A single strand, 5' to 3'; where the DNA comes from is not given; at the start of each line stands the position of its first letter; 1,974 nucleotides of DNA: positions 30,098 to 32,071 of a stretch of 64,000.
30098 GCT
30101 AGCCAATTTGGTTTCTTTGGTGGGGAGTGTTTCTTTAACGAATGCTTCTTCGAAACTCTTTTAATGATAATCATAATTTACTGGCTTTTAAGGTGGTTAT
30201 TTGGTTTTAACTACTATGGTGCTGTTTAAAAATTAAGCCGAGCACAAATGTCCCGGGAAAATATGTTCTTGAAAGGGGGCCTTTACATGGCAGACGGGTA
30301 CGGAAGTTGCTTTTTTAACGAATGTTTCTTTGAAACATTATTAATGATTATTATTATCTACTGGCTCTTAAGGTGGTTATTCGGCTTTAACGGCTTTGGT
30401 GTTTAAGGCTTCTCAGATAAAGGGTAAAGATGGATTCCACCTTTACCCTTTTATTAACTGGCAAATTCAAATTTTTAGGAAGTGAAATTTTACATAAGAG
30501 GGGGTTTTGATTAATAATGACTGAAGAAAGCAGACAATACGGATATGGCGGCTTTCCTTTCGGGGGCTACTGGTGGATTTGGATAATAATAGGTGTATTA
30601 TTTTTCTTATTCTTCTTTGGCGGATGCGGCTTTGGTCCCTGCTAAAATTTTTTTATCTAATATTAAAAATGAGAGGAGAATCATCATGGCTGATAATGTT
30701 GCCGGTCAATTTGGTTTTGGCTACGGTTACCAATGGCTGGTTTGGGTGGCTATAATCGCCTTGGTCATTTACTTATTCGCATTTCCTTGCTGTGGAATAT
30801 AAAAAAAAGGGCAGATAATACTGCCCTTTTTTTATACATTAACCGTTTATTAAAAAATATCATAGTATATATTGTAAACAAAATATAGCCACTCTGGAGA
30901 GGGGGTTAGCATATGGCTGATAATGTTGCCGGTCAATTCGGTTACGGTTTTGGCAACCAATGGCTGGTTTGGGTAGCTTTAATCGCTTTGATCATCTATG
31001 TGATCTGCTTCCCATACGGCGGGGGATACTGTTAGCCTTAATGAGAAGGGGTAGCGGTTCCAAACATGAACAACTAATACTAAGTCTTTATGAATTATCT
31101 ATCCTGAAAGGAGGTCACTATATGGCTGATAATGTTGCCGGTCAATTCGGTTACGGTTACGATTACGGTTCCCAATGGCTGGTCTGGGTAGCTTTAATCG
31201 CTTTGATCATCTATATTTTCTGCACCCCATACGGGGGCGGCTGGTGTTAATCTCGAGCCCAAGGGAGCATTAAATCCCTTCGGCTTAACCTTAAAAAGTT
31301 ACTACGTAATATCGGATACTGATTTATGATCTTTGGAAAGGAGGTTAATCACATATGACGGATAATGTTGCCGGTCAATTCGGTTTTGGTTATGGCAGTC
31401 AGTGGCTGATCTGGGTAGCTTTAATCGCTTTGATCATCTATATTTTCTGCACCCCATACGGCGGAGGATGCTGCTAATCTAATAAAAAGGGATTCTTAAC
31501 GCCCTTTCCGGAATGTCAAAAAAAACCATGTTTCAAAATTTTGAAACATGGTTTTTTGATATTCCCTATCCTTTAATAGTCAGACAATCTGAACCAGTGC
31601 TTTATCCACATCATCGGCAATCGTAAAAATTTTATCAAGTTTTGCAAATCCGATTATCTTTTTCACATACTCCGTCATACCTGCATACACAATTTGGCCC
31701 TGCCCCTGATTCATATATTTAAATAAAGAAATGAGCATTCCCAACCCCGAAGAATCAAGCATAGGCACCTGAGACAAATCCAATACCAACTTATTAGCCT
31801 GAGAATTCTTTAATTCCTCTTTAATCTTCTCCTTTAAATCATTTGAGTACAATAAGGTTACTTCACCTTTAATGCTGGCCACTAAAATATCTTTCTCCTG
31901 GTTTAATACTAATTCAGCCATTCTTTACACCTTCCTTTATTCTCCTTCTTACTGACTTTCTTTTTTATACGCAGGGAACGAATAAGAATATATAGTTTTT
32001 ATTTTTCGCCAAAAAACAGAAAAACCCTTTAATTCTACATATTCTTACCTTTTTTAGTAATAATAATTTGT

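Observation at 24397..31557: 7-kb island made only of small, low-complexity orphan genes: a candidate undescribed spore-surface module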

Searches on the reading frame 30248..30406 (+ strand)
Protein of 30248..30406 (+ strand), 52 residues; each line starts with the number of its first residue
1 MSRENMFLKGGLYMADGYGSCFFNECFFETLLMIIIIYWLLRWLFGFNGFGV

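Call 6: search_protein_families(library=ncbifam, max_evalue=1, proteins=[window:30248-30406:+])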
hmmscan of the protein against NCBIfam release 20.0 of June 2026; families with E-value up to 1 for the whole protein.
window:30248-30406:+ (52 aa): 0 families

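Call 7: search_protein_families(library=pfam, max_evalue=1, proteins=[window:30248-30406:+])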
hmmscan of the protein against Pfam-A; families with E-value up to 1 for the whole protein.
window:30248-30406:+ (52 aa): 1 family
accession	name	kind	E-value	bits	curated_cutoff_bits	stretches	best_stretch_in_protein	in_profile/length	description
PF06196.17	DUF997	-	0.018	15.4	26.3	1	22-45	45-68/77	Protein of unknown function (DUF997)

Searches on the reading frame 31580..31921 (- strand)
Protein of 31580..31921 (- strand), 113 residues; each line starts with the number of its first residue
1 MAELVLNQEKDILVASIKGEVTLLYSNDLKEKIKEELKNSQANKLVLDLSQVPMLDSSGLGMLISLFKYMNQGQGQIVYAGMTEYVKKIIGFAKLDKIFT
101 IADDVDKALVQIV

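Call 6: search_protein_families(library=ncbifam, max_evalue=1, proteins=[window:31580-31921:-])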
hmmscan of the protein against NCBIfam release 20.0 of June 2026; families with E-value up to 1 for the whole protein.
window:31580-31921:- (113 aa): 10 families
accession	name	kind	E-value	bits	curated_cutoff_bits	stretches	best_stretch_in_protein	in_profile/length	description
TIGR02886.1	spore_II_AA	equivalog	3.4e-19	68.8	114.75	1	7-109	4-106/106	anti-sigma F factor antagonist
TIGR00377.1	ant_ant_sig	superfamily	3.8e-19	68.5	53.45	1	4-106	5-107/108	anti-sigma factor antagonist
NF033618.0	mlaB_1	equivalog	4.3e-07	30.3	90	1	38-99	31-92/94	lipid asymmetry maintenance protein MlaB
NF052652.1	YtvA_fam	equivalog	0.0001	22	250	1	8-108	141-242/243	YtvA family blue-light photoreceptor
NF008660.1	PRK11660.1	equivalog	0.00013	20.5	614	1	7-96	460-546/572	C4-dicarboxylic acid transporter DauA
NF047705.1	slr1659_superfam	superfamily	0.00023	21.5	100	1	17-83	21-90/111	slr1659 superfamily regulator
NF045506.1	antisigant_RssC_Pseudo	equivalog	0.00035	20.4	250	1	10-106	12-109/159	anti-sigma factor antagonist RssC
NF002134.0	PRK00971.1-4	equivalog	0.001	17.9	557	1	6-79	323-394/429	glutaminase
TIGR00815.1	sulP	subfamily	0.0011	17.6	380.45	1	12-95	457-549/565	sulfate permease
NF011861.0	PRK15333.1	equivalog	0.042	14.3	108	1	41-82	10-51/86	EscS/YscS/HrcS family type III secretion system export apparatus protein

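Call 7: search_protein_families(library=pfam, max_evalue=1, proteins=[window:31580-31921:-])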
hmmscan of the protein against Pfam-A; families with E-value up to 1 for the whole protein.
window:31580-31921:- (113 aa): 3 families
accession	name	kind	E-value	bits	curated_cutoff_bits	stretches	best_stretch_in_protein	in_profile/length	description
PF01740.26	STAS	-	8.6e-19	67.7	22.6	1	6-108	4-106/106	STAS domain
PF13466.11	STAS_2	-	7e-08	33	29.2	1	17-90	3-74/80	STAS domain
PF12095.13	CRR7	-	0.055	14.3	25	1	4-57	4-56/84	Protein CHLORORESPIRATORY REDUCTION 7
